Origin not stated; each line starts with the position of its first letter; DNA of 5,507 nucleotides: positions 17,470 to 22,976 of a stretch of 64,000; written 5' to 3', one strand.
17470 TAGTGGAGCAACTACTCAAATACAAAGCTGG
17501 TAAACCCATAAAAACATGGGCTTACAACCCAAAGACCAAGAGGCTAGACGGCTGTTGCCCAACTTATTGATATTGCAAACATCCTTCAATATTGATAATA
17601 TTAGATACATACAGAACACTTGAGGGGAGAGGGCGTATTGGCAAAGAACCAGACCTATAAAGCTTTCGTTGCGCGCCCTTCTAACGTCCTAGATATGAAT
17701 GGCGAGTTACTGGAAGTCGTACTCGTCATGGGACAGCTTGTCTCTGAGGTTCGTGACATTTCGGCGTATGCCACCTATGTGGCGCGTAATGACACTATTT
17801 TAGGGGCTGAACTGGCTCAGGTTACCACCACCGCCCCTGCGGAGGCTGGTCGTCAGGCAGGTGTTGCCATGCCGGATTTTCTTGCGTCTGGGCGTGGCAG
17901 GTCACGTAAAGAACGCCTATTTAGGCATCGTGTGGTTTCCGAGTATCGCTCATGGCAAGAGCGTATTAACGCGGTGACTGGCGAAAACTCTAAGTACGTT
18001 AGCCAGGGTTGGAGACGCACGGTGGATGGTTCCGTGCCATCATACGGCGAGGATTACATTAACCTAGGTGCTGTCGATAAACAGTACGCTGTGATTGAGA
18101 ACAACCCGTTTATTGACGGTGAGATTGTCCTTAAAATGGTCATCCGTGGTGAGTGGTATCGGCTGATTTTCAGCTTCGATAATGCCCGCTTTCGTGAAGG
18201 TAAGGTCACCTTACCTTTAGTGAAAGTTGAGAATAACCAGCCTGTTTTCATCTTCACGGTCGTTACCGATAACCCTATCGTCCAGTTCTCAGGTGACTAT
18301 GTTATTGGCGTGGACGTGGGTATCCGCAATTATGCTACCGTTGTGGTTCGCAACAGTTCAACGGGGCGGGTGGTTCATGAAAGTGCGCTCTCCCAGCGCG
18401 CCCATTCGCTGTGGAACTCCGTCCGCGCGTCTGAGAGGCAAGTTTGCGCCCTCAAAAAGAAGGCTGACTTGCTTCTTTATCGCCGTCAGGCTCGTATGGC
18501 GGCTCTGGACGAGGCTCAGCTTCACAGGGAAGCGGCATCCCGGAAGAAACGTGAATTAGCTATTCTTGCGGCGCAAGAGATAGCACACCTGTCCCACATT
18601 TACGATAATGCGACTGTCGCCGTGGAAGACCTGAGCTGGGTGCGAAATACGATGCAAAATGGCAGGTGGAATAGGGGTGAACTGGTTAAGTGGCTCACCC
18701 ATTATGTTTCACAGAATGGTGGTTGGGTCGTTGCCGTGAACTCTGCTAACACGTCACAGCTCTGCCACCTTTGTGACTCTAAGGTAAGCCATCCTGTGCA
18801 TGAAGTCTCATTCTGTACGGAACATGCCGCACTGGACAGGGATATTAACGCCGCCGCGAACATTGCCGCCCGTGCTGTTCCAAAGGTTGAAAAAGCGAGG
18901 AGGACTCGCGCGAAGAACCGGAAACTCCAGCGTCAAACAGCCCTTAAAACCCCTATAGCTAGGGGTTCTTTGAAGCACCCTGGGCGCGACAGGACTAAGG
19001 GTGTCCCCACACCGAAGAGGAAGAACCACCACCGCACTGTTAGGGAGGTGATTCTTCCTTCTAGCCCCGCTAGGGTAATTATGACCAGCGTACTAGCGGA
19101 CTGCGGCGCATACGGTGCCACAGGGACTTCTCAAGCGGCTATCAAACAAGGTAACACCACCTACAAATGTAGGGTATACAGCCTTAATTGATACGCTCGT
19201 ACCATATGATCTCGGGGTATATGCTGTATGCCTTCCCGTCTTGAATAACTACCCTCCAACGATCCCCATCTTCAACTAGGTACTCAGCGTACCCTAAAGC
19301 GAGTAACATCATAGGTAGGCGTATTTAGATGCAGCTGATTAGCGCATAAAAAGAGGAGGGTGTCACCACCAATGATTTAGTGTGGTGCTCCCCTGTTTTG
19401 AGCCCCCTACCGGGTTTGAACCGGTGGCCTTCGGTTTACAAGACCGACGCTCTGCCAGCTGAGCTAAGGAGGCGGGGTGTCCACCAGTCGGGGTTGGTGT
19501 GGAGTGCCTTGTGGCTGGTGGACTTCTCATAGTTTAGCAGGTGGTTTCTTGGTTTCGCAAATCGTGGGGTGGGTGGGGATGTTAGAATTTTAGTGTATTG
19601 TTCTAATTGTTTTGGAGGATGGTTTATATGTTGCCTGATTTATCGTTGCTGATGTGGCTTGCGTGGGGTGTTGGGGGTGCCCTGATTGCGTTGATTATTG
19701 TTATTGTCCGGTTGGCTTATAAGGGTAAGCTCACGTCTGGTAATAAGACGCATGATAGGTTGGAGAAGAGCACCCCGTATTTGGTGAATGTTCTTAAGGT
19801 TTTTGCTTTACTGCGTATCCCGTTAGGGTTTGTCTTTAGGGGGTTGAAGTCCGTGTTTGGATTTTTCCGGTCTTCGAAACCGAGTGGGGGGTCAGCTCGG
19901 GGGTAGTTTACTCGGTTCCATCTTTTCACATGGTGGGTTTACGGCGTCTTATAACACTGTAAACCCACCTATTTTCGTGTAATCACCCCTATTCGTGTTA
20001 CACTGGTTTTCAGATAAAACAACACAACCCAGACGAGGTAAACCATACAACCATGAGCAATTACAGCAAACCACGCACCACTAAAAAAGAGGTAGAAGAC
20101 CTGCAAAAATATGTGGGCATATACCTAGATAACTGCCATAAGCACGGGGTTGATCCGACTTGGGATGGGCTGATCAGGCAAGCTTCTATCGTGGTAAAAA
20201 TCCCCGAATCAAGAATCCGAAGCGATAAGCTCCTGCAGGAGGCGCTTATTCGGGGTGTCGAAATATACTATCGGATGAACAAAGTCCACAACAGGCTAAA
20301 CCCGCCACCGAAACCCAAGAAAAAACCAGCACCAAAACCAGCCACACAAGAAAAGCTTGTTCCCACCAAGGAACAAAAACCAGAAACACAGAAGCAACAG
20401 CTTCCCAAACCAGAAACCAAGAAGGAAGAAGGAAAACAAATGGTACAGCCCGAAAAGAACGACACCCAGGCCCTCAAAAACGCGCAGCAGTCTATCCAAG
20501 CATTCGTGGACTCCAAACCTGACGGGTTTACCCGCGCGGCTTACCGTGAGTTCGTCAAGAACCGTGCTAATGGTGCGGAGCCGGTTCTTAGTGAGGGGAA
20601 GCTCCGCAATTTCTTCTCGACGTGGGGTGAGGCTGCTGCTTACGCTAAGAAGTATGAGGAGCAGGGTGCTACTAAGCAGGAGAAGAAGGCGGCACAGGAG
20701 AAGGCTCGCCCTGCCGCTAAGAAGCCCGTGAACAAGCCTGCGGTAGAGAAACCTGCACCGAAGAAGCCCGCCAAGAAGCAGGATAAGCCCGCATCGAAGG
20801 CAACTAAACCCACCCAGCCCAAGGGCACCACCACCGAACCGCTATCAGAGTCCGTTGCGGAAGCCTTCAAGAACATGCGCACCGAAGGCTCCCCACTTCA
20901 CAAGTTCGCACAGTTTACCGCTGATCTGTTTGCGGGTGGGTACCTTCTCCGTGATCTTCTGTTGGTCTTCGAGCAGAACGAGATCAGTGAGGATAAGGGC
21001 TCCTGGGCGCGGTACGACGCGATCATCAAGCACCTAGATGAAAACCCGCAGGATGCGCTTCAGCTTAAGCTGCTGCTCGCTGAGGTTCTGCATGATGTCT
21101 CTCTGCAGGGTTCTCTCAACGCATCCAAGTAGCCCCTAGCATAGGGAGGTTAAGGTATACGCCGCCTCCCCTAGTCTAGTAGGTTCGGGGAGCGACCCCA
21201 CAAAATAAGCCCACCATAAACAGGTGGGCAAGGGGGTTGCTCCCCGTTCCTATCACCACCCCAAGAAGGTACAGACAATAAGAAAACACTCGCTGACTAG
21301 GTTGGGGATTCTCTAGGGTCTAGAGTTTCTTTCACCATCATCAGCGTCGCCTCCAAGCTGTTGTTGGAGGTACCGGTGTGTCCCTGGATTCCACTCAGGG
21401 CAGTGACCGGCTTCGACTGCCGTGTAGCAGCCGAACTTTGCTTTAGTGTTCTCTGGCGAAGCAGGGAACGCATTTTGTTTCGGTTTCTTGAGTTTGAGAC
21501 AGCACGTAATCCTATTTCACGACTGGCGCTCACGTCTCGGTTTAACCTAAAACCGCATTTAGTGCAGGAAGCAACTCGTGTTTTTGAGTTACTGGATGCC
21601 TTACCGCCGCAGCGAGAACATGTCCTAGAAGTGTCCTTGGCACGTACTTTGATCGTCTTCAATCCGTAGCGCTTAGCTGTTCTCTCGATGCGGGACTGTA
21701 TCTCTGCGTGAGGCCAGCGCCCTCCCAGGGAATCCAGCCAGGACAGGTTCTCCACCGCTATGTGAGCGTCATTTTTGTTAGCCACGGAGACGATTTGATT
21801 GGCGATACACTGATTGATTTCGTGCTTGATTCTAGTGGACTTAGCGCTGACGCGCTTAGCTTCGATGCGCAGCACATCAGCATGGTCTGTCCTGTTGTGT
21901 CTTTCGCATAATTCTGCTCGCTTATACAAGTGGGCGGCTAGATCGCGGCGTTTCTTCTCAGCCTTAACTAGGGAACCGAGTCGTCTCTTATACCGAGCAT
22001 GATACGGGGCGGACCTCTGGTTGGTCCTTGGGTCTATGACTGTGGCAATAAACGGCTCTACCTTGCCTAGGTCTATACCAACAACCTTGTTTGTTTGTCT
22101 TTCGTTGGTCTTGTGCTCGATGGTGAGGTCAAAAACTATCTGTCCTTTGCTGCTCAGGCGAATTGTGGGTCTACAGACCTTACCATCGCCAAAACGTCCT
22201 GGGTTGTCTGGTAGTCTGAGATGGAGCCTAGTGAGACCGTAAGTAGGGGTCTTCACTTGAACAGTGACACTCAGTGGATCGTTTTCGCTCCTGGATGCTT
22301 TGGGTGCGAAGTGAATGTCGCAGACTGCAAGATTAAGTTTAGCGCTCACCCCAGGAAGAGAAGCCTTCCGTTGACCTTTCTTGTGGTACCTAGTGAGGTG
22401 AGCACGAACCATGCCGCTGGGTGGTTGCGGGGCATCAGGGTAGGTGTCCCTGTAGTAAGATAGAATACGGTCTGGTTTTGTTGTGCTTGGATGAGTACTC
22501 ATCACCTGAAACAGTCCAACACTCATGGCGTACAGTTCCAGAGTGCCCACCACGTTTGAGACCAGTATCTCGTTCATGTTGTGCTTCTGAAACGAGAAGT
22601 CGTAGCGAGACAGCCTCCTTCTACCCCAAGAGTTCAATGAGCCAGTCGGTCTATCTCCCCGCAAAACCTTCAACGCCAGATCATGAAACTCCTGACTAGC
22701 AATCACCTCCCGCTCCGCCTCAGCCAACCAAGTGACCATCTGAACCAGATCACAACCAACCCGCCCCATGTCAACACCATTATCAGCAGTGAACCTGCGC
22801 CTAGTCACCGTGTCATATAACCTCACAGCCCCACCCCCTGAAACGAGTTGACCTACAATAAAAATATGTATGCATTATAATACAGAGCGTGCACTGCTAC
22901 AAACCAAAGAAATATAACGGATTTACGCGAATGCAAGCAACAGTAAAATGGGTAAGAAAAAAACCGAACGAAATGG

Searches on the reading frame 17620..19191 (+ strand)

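Call 19: search_protein_families(library=pfam, proteins=[window:17620-19191:+], max_evalue=0.001)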
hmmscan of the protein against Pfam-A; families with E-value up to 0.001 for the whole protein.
window:17620-19191:+ (523 aa): 1 family
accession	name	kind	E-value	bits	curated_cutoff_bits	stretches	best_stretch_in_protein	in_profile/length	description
PF07282.18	Cas12f1-like_TNB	-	6.9e-11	42.6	26.3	1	353-415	2-60/60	Cas12f1-like, TNB domain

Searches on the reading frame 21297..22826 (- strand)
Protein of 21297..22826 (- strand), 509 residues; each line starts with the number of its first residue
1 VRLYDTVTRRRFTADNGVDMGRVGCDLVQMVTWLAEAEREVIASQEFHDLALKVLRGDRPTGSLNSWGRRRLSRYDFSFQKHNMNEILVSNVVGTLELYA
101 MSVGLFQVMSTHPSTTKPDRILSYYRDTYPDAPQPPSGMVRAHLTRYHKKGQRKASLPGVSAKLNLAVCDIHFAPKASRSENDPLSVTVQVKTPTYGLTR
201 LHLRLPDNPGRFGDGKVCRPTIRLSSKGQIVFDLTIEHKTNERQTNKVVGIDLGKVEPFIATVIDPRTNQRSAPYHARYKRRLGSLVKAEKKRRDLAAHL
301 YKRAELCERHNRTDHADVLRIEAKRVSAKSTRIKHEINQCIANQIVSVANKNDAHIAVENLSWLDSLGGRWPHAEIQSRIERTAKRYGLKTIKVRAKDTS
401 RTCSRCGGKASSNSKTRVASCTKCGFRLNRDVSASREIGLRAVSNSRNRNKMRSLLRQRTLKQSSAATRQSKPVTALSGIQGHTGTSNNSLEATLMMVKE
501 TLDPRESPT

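Call 19: search_protein_families(library=pfam, proteins=[window:21297-22826:-], max_evalue=0.001)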
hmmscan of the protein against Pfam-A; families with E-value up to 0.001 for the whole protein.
window:21297-22826:- (509 aa): 1 family
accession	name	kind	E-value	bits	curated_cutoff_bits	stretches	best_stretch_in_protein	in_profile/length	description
PF07282.18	Cas12f1-like_TNB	-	6.8e-16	58.6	26.3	1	373-438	1-60/60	Cas12f1-like, TNB domain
